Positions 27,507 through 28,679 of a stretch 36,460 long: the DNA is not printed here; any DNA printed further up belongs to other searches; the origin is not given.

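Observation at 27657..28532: TIR-like (CAP12/Pycsar-type) domain protein hard-wired into the futalosine operon at the position of the missing nucleosidase step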

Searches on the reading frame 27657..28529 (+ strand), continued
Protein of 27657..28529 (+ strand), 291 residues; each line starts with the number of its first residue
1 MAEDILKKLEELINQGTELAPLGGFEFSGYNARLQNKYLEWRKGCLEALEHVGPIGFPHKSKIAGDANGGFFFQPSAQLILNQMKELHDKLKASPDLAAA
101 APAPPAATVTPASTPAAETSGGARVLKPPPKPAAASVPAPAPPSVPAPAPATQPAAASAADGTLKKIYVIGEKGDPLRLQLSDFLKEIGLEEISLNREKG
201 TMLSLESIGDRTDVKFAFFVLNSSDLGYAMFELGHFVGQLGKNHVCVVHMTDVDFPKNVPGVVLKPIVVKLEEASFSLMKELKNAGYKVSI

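Call 33: find_homologous_proteins(query=A2, max_evalue=1e-10)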
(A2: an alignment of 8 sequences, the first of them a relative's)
Query A2 (8 sequences) (298 aa, profile of the alignment): 197 proteins with E <= 1e-10 among 8000 candidates; the best 120 are listed.
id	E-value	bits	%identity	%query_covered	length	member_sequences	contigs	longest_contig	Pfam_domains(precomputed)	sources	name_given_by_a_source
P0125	4.4e-120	419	100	100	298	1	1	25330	PF10137.15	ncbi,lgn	-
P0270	5.5e-118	412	96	100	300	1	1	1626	PF10137.15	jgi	jgi:hypothetical protein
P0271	1.1e-117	411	89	100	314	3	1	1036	PF10137.15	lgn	-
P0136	2.4e-117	410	48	29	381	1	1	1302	-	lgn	-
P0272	9.6e-115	402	84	100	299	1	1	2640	PF10137.15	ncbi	-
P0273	1.4e-114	401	81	100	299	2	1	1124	PF10137.15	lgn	-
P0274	6.4e-112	393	83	100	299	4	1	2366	PF10137.15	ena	-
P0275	1.6e-111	391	82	100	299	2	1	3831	PF10137.15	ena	-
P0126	3.0e-111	390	50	100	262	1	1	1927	PF10137.15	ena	-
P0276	7.6e-110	386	77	100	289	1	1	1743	PF10137.15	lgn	-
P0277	3.0e-109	384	70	100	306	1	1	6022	PF10137.15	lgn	-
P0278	3.0e-108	380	72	100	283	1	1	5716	PF10137.15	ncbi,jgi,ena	ncbi:MAG: TIR domain-containing protein [Bacteroidota bacterium]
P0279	3.3e-108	380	44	100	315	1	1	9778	PF10137.15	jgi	jgi:hypothetical protein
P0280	3.3e-108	380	50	100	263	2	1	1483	PF10137.15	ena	-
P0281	4.9e-107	377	80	100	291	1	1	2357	PF10137.15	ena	-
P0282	7.3e-107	376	74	100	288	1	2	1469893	PF10137.15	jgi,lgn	jgi:hypothetical protein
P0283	9.4e-107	376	74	100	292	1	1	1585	PF10137.15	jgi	jgi:hypothetical protein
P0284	9.7e-107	376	71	100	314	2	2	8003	PF10137.15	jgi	-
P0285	1.2e-106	375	73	100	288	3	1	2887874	PF10137.15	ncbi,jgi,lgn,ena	ncbi:MAG: TIR domain-containing protein [Bacteroidota bacterium]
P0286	1.5e-106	375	73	100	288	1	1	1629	PF10137.15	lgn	-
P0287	1.7e-106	375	68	100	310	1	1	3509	PF10137.15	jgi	jgi:hypothetical protein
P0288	2.1e-106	374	74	100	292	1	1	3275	PF10137.15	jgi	jgi:hypothetical protein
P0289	3.5e-106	374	76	100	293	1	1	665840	PF10137.15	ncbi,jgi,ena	ncbi:MAG: TIR domain-containing protein [Bacteroidota bacterium]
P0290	4.1e-106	373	63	100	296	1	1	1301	PF10137.15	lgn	-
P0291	4.7e-106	373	55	100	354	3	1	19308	PF10137.15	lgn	-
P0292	7.2e-106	373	63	100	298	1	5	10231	PF10137.15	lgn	-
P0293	8.8e-106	372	71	100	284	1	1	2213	PF10137.15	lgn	-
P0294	1.6e-105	372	94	42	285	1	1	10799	PF10137.15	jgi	jgi:hypothetical protein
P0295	1.7e-105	371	73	100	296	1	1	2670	PF10137.15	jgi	-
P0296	2.5e-105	371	70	100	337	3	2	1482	PF10137.15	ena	-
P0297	3.2e-105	371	74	100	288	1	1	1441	PF10137.15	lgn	-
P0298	3.3e-105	371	72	100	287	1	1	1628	PF10137.15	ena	-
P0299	3.6e-105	370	72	100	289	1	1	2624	PF10137.15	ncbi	-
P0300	4.5e-105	370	76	100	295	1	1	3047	PF10137.15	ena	-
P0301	4.5e-105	370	72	100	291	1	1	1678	PF10137.15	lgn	-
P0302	4.8e-105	370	71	100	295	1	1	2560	PF10137.15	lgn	-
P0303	6.4e-105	370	73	100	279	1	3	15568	PF10137.15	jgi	jgi:hypothetical protein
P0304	6.5e-105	370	72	100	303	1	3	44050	PF10137.15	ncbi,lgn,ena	-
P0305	7.2e-105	369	76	100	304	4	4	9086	PF10137.15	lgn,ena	-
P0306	9.2e-105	369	74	100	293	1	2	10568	PF10137.15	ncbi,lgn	-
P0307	9.3e-105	369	75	100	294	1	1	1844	PF10137.15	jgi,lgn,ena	-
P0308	1.0e-104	369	51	100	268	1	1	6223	PF10137.15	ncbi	-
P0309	1.1e-104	369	74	100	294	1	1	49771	PF10137.15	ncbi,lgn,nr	ncbi:MAG: nucleotide-binding protein [Bacteroidota bacterium]|nr:nucleotide-binding protein [Bactero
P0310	1.1e-104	369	74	100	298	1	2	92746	PF10137.15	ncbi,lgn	-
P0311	1.4e-104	368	70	100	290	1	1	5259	PF10137.15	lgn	-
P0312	1.5e-104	368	67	100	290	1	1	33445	PF10137.15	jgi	jgi:predicted nucleotide-binding protein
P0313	1.6e-104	368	72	100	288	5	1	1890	PF10137.15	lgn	-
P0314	2.0e-104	368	49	100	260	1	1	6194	PF10137.15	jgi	jgi:predicted nucleotide-binding protein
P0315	2.2e-104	368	68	100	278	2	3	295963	PF10137.15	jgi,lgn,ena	-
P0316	2.8e-104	367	71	100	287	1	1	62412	PF10137.15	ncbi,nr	ncbi:MAG: nucleotide-binding protein [Ignavibacteriales bacterium]|nr:nucleotide-binding protein [Ig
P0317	3.2e-104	367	49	100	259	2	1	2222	PF10137.15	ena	-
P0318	3.8e-104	367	71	100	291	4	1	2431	PF10137.15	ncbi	-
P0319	4.1e-104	367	59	100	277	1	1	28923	PF10137.15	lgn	-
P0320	4.5e-104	367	69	100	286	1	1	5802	PF10137.15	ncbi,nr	ncbi:MAG: nucleotide-binding protein [Bacteroidetes bacterium]|nr:nucleotide-binding protein [Bacter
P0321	5.2e-104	367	72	100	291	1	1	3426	PF10137.15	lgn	-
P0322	6.2e-104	366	60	100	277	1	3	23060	PF10137.15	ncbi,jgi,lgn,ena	-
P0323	1.1e-103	366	73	100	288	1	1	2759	PF10137.15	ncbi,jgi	jgi:hypothetical protein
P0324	1.4e-103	365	61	100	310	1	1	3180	PF10137.15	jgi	-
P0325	1.4e-103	365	74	100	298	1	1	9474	PF10137.15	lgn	-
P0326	2.6e-103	364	74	100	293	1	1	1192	PF10137.15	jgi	jgi:hypothetical protein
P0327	2.6e-103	364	65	100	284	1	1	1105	PF10137.15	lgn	-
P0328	3.2e-103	364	62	100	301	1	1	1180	PF10137.15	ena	-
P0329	3.3e-103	364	67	100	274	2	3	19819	PF10137.15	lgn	-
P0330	3.6e-103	364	62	100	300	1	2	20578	PF10137.15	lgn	-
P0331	3.8e-103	364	49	100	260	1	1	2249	PF10137.15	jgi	jgi:Predicted nucleotide-binding protein containing TIR-like domain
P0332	5.2e-103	363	45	100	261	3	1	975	PF10137.15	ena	-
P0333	5.3e-103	363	60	100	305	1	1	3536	PF10137.15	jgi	jgi:hypothetical protein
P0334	7.0e-103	363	72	100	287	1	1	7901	PF10137.15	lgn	-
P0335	7.5e-103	363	47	100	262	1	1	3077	PF10137.15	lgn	-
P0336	9.0e-103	362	72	100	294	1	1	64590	PF10137.15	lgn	-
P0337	9.3e-103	362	65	100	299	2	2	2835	PF10137.15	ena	-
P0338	1.2e-102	362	71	100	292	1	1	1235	PF10137.15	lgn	-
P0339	2.2e-102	361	47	100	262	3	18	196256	PF10137.15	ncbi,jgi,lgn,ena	-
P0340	2.5e-102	361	49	100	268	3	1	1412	PF10137.15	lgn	-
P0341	2.6e-102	361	71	100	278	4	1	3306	PF10137.15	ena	-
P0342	3.8e-102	360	51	100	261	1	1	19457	PF10137.15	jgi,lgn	jgi:predicted nucleotide-binding protein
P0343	4.7e-102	360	66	100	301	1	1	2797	PF10137.15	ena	-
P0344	1.8e-101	358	48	100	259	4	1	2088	PF10137.15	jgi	jgi:predicted nucleotide-binding protein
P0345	2.1e-101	358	52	100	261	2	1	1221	PF10137.15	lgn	-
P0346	2.6e-101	358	45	100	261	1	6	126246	PF10137.15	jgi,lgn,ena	-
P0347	3.8e-101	357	47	100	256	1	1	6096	PF10137.15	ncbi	-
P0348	4.1e-101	357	72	100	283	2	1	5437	PF10137.15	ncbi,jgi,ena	ncbi:MAG: TIR domain-containing protein [Bacteriovoracaceae bacterium]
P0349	5.5e-101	357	66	100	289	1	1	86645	PF10137.15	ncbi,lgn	-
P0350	6.2e-101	356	48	100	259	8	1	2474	PF10137.15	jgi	jgi:predicted nucleotide-binding protein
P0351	7.0e-101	356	60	100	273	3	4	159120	PF10137.15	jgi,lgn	jgi:predicted nucleotide-binding protein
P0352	7.2e-101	356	66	100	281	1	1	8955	PF10137.15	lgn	-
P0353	8.1e-101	356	48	100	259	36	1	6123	PF10137.15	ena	-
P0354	1.3e-100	355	59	100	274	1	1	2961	PF10137.15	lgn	-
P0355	1.4e-100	355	58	100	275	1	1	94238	PF10137.15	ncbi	ncbi:MAG: TIR domain-containing protein [Bacteroidota bacterium]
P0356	1.6e-100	355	46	100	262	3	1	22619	PF10137.15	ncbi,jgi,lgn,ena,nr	ncbi:MAG TPA: TIR domain-containing protein [Bacteroidota bacterium]|nr:TIR domain-containing protei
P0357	1.7e-100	355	51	100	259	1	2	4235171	PF10137.15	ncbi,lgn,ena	ncbi:MAG: TIR domain-containing protein [Bacteroidota bacterium]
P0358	2.3e-100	355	48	100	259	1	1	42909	PF10137.15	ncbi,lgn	ncbi:MAG: TIR domain-containing protein [Bacteroidota bacterium]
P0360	5.0e-100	353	59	100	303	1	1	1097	PF10137.15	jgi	-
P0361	6.0e-100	353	47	100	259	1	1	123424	PF10137.15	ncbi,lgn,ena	-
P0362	6.4e-100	353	48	100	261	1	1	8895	PF10137.15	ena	-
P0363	8.6e-100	353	56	43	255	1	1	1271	PF10137.15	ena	-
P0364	1.8e-99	352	65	100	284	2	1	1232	PF10137.15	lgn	-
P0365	2.5e-99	351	50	100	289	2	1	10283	PF10137.15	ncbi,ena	-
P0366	2.6e-99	351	44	100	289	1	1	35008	-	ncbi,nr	ncbi:MAG: hypothetical protein NTV54_05910 [Ignavibacteriales bacterium]|nr:hypothetical protein [Ig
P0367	2.9e-99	351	33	100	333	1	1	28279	-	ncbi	ncbi:MAG: hypothetical protein ACM3Q4_07880 [Acidobacteriota bacterium]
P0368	4.6e-99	350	60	100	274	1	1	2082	PF10137.15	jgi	jgi:predicted nucleotide-binding protein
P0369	5.9e-99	350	48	96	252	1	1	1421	PF10137.15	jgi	jgi:predicted nucleotide-binding protein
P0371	1.0e-98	349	43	100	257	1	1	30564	PF10137.15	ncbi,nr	ncbi:MAG: nucleotide-binding protein [Bacteroidota bacterium]|nr:nucleotide-binding protein [Bactero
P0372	1.2e-98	349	69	100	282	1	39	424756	PF10137.15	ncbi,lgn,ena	-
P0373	1.2e-98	349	67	45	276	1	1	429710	PF10137.15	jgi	jgi:hypothetical protein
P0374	1.2e-98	349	64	100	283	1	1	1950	PF10137.15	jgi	jgi:hypothetical protein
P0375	5.1e-98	347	59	100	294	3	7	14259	PF10137.15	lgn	-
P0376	5.3e-98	347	47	100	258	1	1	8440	PF10137.15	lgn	-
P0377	7.6e-98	346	44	100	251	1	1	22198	PF10137.15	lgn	-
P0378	1.7e-97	345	50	98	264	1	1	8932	PF10137.15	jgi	jgi:CAP12/Pycsar effector protein, TIR domain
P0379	3.0e-97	344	59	100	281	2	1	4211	PF10137.15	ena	-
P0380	3.1e-97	344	46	100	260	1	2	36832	PF10137.15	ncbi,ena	-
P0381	4.0e-97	344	59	100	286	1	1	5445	PF10137.15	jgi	jgi:predicted nucleotide-binding protein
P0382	2.5e-96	341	32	100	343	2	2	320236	-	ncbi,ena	-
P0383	2.6e-96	341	46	100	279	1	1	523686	PF10137.15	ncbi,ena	-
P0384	1.1e-95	339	47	100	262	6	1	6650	PF10137.15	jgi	-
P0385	2.5e-95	338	44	100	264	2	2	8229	PF10137.15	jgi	jgi:predicted nucleotide-binding protein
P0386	3.0e-95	338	62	100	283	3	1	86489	PF10137.15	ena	-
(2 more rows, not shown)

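Call 34: find_encoding_contigs(protein=P0285, flank=10000, max_places=1)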
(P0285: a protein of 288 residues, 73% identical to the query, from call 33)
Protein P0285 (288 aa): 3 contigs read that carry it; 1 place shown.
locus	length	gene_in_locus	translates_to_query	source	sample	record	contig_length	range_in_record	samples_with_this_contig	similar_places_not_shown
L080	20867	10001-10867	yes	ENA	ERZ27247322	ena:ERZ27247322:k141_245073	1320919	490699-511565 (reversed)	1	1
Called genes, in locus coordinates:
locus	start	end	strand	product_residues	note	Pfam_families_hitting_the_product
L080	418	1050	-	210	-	PF01810:LysE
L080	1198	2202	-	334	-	PF01207:Dus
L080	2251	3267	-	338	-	PF00180:Iso_dh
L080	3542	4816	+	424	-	PF05569:Peptidase_M56 (weak), PF01435:Peptidase_M48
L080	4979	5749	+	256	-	PF01040:UbiA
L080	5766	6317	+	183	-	PF02441:Flavoprotein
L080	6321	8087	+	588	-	PF20695:UbiD_N, PF01977:UbiD, PF20696:UbiD_C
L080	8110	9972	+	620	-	PF04055:Radical_SAM, PF19288:CofH_C, PF02621:VitK2_biosynth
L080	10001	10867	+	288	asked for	PF10137:CAP12-PCTIR_TIR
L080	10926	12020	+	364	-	PF04055:Radical_SAM, PF19288:CofH_C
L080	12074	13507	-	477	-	PF02878:PGM_PMM_I, PF02879:PGM_PMM_II, PF02880:PGM_PMM_III, PF00408:PGM_PMM_IV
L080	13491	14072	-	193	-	PF12773:DZR, PF17032:Zn_ribbon_15 (weak)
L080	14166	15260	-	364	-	PF01926:MMR_HSR1, PF02421:FeoB_N, PF06071:YchF-GTPase_C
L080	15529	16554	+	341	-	PF01118:Semialdhyde_dh, PF22698:Semialdhyde_dhC_1, PF02774:Semialdhyde_dhC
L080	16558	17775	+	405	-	PF01960:ArgJ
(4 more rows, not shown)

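Call 35: find_encoding_contigs(protein=P0357, flank=10000, max_places=1)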
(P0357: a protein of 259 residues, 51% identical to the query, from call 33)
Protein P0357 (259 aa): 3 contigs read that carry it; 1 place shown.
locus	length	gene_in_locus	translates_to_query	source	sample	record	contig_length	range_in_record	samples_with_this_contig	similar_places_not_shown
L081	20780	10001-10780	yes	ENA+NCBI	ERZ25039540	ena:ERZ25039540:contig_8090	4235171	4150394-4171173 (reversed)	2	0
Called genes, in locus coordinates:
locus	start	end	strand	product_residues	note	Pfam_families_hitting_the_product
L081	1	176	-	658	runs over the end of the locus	PF16177:ACAS_N, PF00501:AMP-binding, PF13193:AMP-binding_C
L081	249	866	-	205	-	PF01810:LysE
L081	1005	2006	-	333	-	PF01207:Dus, PF00977:His_biosynth (faint)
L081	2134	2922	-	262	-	PF00753:Lactamase_B, PF13483:Lactamase_B_3, PF12706:Lactamase_B_2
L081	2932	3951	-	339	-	PF00180:Iso_dh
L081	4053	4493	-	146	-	-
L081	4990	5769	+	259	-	PF01040:UbiA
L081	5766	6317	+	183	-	PF02441:Flavoprotein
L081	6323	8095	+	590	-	PF20695:UbiD_N, PF01977:UbiD, PF20696:UbiD_C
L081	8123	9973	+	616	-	PF04055:Radical_SAM, PF19288:CofH_C, PF02621:VitK2_biosynth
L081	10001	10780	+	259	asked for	PF10137:CAP12-PCTIR_TIR (weak)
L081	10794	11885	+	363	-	PF04055:Radical_SAM, PF19288:CofH_C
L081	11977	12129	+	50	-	-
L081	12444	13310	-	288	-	PF13748:ABC_membrane_3, PF00664:ABC_membrane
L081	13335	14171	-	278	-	PF02621:VitK2_biosynth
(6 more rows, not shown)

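Call 36: find_encoding_contigs(protein=P0382, flank=10000, max_places=1)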
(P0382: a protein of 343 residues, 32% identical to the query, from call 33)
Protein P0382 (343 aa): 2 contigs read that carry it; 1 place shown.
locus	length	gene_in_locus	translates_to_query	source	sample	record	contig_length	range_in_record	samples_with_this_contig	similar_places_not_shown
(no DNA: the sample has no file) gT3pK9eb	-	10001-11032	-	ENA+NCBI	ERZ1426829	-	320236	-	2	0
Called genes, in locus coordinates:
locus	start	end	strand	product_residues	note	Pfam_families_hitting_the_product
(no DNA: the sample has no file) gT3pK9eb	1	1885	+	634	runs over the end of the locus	PF16177:ACAS_N, PF00501:AMP-binding, PF13193:AMP-binding_C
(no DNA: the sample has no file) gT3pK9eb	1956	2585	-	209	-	PF01810:LysE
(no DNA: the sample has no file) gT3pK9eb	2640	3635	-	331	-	PF01207:Dus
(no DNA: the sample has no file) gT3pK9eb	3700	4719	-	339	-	PF00180:Iso_dh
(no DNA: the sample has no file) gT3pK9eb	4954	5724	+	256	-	PF01040:UbiA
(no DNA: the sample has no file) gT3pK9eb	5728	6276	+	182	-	PF02441:Flavoprotein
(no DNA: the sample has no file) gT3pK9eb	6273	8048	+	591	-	PF20695:UbiD_N, PF01977:UbiD, PF20696:UbiD_C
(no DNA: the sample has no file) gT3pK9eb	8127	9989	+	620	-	PF04055:Radical_SAM, PF19288:CofH_C, PF02621:VitK2_biosynth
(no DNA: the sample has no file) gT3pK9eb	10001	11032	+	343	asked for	-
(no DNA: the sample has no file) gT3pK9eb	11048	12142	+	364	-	PF04055:Radical_SAM, PF19288:CofH_C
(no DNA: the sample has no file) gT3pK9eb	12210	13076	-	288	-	PF13748:ABC_membrane_3, PF00664:ABC_membrane (faint)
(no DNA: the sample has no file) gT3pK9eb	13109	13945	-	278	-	PF02621:VitK2_biosynth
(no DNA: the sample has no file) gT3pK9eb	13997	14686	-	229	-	PF01209:Ubie_methyltran, PF13489:Methyltransf_23 (weak), PF06325:PrmA (weak), PF13847:Methyltransf_31, PF08241:Methyltransf_11, PF08242:Methyltransf_12, PF13649:Methyltransf_25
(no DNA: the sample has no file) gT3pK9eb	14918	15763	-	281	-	PF12242:Eno-Rase_NADH_b (faint), PF00106:adh_short, PF13561:adh_short_C2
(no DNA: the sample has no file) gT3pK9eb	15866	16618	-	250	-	PF02578:Cu-oxidase_4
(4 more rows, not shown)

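Call 56: search_protein_families(library=padloc, proteins=[P0140, P0139, P0234, P0243, P0125, P0382, P0121], max_evalue=0.001)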
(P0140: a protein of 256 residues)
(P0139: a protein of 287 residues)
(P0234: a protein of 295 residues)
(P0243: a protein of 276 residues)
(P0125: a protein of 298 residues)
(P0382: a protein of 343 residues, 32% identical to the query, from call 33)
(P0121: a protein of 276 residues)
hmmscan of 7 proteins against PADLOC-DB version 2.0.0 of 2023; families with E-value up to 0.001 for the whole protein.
P0140 (256 aa): 9 families
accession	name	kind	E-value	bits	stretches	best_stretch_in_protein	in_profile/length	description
PDLC05005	PDC-S35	-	3.5e-67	224.9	1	71-251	77-258/264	-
PDLC05007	PDC-S35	-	2.7e-65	218.8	1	73-251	103-273/278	-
PDLC05004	PDC-S35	-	5.1e-62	207.9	1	95-251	106-260/265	-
PDLC05006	PDC-S35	-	2e-44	149.7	1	88-251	62-227/231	-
PDLC05003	PDC-S35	-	3e-41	139.6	1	94-253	75-238/245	-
PDLC00731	Effector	-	3.5e-14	50.5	1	147-233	195-279/306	TIR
PDLC02371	PycTIR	-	3e-12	44.5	1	99-233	142-263/288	-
PDLC00729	Effector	-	1.9e-11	42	1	160-231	58-124/310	TIR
PDLC00732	Effector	-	6.8e-10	36.3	1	151-228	195-270/301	TIR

P0139 (287 aa): 9 families
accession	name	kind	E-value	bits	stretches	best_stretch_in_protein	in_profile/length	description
PDLC05005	PDC-S35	-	3.3e-67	225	1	89-285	66-262/264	-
PDLC05007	PDC-S35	-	1e-62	210.3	1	95-285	82-277/278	-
PDLC05004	PDC-S35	-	3.5e-55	185.4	1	130-285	108-264/265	-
PDLC05006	PDC-S35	-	6.9e-46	154.5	1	100-284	41-230/231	-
PDLC05003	PDC-S35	-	1.5e-37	127.5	1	107-284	53-239/245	-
PDLC00731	Effector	-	1.4e-14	51.8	1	177-260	192-276/306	TIR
PDLC00729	Effector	-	2.8e-13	47.9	1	186-260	51-123/310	TIR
PDLC00732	Effector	-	2.3e-11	41.2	1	178-259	189-271/301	TIR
PDLC02371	PycTIR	-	1.8e-09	35.4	1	166-260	177-261/288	-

P0234 (295 aa): 7 families
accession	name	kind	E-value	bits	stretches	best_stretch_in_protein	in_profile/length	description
PDLC05005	PDC-S35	-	1.8e-23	81.6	1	1-276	1-260/264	-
PDLC05007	PDC-S35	-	1.5e-16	58.9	1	58-276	70-275/278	-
PDLC05003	PDC-S35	-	1.6e-14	52.1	1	87-274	49-236/245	-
PDLC05004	PDC-S35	-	2.6e-14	51.5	1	102-276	97-262/265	-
PDLC05006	PDC-S35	-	1.8e-10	38.6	1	99-276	56-229/231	-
PDLC02371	PycTIR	-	1.2e-05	22.8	1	110-265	138-270/288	-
PDLC00731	Effector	-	0.0005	17.1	1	167-259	196-284/306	TIR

P0243 (276 aa): 5 families
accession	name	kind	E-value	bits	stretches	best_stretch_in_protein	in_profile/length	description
PDLC05005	PDC-S35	-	3.3e-20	70.9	1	73-259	77-257/264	-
PDLC05004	PDC-S35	-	1.1e-14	52.7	1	81-259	92-259/265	-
PDLC05007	PDC-S35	-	1.6e-14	52.3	1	79-258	104-271/278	-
PDLC05003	PDC-S35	-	1.7e-14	52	1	81-262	61-238/245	-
PDLC05006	PDC-S35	-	1.4e-11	42.2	1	77-257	53-224/231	-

P0125 (298 aa): 5 families
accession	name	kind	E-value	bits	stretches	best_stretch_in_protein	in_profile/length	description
PDLC05004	PDC-S35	-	1.6e-19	68.5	1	170-297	118-260/265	-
PDLC05005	PDC-S35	-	4.3e-19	67.3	1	163-297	110-258/264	-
PDLC05007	PDC-S35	-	2.3e-16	58.3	1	162-297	124-273/278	-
PDLC05006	PDC-S35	-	5.8e-10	37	1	159-296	70-226/231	-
PDLC05003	PDC-S35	-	2.9e-08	31.6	1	155-296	73-235/245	-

P0382 (343 aa): 3 families
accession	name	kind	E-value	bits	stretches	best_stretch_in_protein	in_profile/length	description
PDLC05004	PDC-S35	-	5.6e-07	27.4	1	285-342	204-260/265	-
PDLC05005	PDC-S35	-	1.8e-05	22.6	1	285-342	202-258/264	-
PDLC05007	PDC-S35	-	0.00017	19.3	1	285-342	217-273/278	-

P0121 (276 aa): 5 families
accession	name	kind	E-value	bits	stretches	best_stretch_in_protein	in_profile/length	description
PDLC05005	PDC-S35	-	1.4e-13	49.2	1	214-275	198-258/264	-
PDLC05004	PDC-S35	-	6.7e-13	46.8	1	214-275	200-260/265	-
PDLC05007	PDC-S35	-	4.7e-12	44.2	1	214-275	213-273/278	-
PDLC05003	PDC-S35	-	4.9e-09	34.1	1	214-275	175-236/245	-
PDLC05006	PDC-S35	-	9.3e-09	33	1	214-275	164-227/231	-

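Call 62: find_encoding_contigs(protein=P0367, flank=10000, max_places=1)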
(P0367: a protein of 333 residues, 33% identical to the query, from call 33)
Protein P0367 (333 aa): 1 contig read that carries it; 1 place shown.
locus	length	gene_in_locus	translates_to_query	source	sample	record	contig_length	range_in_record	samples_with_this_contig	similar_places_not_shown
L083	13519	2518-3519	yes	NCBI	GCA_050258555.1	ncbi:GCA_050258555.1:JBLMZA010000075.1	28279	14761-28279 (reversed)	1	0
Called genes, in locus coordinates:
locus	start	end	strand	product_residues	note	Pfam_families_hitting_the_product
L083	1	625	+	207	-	PF20696:UbiD_C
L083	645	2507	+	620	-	PF04055:Radical_SAM, PF19288:CofH_C, PF02621:VitK2_biosynth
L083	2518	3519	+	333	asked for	-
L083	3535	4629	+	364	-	PF04055:Radical_SAM, PF19288:CofH_C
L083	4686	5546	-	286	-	PF14534:DUF4440 (weak)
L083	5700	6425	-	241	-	-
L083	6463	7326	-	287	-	PF13748:ABC_membrane_3, PF00664:ABC_membrane (faint)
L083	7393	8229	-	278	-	PF02621:VitK2_biosynth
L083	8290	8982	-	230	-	PF01209:Ubie_methyltran, PF13489:Methyltransf_23, PF06325:PrmA (weak), PF13847:Methyltransf_31, PF08241:Methyltransf_11, PF08242:Methyltransf_12, PF13649:Methyltransf_25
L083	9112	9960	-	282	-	PF00106:adh_short, PF13561:adh_short_C2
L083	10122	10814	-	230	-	PF02578:Cu-oxidase_4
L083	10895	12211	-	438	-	PF01979:Amidohydro_1, PF12890:DHOase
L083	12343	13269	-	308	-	PF02729:OTCace_N, PF00185:OTCace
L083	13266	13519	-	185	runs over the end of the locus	PF00156:Pribosyltran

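Call 63: find_encoding_contigs(protein=P0366, flank=10000, max_places=1)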
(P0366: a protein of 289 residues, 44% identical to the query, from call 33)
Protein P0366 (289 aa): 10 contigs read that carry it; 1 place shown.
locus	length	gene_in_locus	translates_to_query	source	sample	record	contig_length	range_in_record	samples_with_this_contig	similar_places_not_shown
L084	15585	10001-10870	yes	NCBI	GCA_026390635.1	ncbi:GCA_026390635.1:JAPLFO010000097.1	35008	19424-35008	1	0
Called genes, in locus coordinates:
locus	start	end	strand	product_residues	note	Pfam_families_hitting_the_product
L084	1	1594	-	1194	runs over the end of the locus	-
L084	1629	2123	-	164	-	-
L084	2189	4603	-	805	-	PF13620:CarboxypepD_reg, PF13715:CarbopepD_reg_2, PF07715:Plug, PF25183:OMP_b-brl_4, PF00593:TonB_dep_Rec_b-barrel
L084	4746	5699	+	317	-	PF01040:UbiA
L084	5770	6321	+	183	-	PF02441:Flavoprotein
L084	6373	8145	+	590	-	PF20695:UbiD_N, PF01977:UbiD, PF20696:UbiD_C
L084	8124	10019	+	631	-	PF04055:Radical_SAM, PF19288:CofH_C, PF02621:VitK2_biosynth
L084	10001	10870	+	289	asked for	-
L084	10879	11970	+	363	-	PF04055:Radical_SAM, PF19288:CofH_C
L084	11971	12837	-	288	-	PF13748:ABC_membrane_3, PF00664:ABC_membrane (weak)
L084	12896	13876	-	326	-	PF00072:Response_reg, PF00989:PAS (faint), PF13426:PAS_9 (weak), PF08447:PAS_3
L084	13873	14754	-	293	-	PF00892:EamA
